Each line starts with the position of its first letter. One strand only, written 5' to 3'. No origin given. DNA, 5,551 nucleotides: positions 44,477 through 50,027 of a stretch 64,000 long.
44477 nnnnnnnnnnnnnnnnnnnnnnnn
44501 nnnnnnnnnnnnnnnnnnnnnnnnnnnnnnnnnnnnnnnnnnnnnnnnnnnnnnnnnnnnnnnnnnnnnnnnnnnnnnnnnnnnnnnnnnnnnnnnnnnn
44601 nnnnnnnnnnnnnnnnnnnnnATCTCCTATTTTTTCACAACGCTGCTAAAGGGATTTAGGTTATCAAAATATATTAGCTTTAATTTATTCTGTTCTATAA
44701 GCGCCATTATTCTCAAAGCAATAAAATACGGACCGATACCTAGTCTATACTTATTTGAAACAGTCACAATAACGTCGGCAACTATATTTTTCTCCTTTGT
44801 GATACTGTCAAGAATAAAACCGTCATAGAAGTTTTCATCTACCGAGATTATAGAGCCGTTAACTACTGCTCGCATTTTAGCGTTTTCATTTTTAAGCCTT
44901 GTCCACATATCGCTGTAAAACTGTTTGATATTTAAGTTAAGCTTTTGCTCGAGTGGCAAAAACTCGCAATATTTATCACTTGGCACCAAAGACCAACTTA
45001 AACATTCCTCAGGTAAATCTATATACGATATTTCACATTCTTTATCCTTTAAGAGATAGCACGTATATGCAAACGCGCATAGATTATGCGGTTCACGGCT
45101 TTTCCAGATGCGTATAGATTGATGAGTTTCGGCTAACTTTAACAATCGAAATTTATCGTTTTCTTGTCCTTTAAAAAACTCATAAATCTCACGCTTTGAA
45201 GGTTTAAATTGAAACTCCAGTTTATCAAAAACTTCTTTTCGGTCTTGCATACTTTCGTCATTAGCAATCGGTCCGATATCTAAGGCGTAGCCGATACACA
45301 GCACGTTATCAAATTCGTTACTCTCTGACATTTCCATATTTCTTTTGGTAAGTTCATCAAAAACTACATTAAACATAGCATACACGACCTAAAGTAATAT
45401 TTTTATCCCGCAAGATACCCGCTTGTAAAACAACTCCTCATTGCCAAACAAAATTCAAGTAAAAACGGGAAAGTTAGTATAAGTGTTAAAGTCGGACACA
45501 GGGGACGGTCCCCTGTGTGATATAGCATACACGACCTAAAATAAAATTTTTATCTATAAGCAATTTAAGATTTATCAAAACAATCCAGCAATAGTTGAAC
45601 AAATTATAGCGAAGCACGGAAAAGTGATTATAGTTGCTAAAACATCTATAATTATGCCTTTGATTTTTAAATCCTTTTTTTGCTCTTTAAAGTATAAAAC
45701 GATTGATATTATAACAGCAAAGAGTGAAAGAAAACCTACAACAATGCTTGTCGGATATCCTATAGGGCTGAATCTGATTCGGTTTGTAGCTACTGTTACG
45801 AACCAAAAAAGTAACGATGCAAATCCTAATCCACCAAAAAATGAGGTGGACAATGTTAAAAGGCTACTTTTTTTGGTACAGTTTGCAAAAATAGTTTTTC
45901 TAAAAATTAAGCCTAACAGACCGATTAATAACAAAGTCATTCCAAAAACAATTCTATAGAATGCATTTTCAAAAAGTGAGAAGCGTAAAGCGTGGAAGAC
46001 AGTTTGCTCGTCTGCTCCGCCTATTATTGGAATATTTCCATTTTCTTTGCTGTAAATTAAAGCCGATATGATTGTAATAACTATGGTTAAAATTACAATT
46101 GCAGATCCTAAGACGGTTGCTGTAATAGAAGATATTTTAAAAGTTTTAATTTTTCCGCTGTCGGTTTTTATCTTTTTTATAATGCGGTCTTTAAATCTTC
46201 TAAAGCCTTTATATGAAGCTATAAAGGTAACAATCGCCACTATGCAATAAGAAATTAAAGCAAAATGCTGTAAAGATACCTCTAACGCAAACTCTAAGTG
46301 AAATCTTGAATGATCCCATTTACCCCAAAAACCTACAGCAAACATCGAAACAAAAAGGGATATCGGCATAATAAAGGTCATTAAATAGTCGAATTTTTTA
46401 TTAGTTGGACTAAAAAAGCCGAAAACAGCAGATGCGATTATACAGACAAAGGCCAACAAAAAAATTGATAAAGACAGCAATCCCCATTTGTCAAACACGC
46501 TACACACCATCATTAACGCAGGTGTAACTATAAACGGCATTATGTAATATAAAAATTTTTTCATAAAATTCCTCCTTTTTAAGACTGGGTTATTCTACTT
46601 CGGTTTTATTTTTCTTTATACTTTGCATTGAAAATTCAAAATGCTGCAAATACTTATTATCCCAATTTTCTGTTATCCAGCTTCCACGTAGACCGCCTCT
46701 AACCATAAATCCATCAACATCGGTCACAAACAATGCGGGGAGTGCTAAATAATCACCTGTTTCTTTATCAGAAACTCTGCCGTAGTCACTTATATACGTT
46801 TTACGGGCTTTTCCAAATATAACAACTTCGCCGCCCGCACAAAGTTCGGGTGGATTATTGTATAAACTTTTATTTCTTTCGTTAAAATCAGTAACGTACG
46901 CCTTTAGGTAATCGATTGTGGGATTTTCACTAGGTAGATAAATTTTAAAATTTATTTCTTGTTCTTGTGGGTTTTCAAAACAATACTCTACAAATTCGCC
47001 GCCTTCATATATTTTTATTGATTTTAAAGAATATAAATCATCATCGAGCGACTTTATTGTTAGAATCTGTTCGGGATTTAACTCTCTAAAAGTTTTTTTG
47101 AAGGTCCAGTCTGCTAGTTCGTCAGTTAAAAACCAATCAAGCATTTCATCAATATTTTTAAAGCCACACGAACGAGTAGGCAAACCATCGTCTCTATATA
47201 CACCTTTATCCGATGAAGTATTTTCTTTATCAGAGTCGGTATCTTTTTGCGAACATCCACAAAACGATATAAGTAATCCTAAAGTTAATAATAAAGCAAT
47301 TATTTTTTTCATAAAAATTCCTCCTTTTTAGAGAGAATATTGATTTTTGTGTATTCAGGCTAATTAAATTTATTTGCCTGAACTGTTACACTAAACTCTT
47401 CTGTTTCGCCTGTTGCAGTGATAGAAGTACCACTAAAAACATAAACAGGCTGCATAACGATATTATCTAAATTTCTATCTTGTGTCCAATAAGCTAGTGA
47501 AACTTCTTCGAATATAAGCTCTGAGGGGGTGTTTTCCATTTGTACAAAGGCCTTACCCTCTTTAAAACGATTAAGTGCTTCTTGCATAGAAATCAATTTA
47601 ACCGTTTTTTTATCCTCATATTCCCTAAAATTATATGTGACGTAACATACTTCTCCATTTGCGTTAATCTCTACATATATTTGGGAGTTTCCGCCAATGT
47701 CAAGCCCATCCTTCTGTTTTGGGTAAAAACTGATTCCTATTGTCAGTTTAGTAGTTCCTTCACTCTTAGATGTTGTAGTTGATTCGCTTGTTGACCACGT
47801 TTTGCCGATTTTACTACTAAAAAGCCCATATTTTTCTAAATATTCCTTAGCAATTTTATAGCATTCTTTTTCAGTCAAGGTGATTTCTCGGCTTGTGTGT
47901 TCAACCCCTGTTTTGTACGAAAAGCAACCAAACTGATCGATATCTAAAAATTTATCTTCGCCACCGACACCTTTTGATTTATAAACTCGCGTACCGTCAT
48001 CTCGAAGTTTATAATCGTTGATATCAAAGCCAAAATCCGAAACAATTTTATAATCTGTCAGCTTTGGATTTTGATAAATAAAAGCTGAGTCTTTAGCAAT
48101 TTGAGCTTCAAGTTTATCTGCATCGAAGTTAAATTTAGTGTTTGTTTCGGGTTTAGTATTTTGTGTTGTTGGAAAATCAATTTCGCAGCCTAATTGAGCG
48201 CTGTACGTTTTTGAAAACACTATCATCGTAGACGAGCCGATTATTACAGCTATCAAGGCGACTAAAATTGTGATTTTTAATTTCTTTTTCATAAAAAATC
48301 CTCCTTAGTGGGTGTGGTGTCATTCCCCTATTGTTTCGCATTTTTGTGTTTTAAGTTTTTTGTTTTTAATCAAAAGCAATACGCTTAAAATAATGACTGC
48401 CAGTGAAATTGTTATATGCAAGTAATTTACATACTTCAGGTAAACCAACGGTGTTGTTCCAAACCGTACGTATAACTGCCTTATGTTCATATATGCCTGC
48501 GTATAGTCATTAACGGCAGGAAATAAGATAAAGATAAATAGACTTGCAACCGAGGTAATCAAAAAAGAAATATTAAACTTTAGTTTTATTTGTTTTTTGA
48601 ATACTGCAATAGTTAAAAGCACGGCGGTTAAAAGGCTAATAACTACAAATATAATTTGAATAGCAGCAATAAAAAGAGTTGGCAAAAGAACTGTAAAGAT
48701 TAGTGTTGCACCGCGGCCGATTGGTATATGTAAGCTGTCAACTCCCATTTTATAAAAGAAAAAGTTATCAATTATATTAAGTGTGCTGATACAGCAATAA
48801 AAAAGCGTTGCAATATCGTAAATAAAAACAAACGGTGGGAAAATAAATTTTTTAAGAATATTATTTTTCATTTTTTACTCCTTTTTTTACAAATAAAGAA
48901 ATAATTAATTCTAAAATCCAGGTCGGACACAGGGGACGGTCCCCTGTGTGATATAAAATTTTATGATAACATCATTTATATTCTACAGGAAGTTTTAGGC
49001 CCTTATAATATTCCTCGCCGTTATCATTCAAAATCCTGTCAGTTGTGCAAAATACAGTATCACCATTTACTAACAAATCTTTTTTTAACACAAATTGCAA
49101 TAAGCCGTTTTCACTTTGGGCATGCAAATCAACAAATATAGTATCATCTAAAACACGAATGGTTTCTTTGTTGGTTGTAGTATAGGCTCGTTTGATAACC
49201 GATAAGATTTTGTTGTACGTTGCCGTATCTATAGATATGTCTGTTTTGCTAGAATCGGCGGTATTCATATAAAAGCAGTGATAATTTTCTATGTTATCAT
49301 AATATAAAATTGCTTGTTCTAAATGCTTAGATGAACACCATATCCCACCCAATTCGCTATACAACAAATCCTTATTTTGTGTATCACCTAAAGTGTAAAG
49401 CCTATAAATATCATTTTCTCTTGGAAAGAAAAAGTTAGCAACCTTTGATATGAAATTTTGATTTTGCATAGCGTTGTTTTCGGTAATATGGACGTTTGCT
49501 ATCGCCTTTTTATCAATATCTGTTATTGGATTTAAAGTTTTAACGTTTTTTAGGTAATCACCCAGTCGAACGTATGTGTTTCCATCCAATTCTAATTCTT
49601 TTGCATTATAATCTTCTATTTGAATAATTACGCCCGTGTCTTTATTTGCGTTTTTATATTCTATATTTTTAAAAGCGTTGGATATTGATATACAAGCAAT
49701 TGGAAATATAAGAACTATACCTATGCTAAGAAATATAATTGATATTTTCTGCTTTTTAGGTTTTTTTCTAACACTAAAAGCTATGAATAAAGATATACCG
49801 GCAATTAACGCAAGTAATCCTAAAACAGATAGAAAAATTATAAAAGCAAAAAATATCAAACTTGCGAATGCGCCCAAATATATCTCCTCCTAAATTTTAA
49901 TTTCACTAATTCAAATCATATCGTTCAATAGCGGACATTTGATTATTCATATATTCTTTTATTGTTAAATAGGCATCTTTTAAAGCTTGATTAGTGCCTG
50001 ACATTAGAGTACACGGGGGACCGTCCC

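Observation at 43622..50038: Five copies of a GC-rich 23-nt perfect palindrome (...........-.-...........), confined to 6.4 kb of the AT-rich island and always at module junctions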

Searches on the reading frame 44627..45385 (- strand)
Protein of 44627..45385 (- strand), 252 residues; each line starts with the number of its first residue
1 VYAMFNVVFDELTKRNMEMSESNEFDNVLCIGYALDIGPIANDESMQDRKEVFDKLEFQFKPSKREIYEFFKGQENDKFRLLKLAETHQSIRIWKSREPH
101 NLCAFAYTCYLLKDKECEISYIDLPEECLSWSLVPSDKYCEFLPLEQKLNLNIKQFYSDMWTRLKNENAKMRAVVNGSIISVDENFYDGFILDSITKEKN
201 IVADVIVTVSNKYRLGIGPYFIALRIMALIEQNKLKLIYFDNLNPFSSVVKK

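Call 7: search_protein_families(library=pfam, max_evalue=0.01, proteins=[window:44627-45385:-])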
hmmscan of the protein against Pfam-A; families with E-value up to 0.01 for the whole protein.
window:44627-45385:- (252 aa): 2 families
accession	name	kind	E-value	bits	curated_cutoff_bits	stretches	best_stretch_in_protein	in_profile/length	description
PF12395.13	DUF3658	-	6.9e-21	74.7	23.3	1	143-237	2-96/107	Protein of unknown function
PF08874.15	DUF1835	-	2.9e-12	47.2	21.1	1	8-123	4-121/122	Domain of unknown function (DUF1835)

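Call 11: find_encoding_contigs(protein=window:44627-45385:-, flank=10000, max_places=10)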
Protein window:44627-45385:- (252 aa): no gene with exactly this product is on record in the collection.

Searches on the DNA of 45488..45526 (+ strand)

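Call 72: search_dna_similar(query=window:45488-45526:+, collection=plasmids, mode=distant, max_evalue=1, max_rows=15)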
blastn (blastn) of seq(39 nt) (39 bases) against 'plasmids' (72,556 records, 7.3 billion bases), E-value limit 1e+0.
No match.

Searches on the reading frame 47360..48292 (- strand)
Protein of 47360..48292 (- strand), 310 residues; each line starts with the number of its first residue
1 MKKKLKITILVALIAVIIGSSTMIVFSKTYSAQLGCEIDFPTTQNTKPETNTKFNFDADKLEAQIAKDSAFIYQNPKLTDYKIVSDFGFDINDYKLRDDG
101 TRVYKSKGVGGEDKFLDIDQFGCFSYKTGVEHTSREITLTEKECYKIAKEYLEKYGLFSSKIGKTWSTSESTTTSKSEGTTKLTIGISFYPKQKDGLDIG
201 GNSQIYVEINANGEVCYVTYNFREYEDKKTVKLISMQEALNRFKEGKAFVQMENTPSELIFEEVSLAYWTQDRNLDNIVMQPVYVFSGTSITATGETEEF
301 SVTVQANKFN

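Call 7: search_protein_families(library=pfam, max_evalue=0.01, proteins=[window:47360-48292:-])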
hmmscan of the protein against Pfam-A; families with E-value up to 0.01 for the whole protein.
window:47360-48292:- (310 aa): 0 families

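Call 14: find_encoding_contigs(protein=window:47360-48292:-, flank=10000, max_places=10)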
Protein window:47360-48292:- (310 aa): no gene with exactly this product is on record in the collection.

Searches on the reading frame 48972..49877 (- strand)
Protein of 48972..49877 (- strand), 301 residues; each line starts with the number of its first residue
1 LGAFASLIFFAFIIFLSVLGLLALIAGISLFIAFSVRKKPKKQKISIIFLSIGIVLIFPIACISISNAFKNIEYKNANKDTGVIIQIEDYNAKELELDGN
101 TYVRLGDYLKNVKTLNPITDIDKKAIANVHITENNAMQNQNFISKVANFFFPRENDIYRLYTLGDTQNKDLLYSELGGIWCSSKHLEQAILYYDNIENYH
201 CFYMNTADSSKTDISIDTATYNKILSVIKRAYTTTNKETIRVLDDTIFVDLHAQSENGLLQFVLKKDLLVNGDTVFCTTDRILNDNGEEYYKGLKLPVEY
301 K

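Call 7: search_protein_families(library=pfam, max_evalue=0.01, proteins=[window:48972-49877:-])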
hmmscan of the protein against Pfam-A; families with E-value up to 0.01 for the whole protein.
window:48972-49877:- (301 aa): 2 families
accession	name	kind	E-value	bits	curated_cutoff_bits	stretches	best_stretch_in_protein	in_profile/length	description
PF04932.20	Wzy_C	-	0.0015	18.8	31.7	1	5-74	3-68/149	O-Antigen ligase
PF24003.1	DUF7319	-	0.0026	17.7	27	1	15-79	120-187/205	Domain of unknown function (DUF7319)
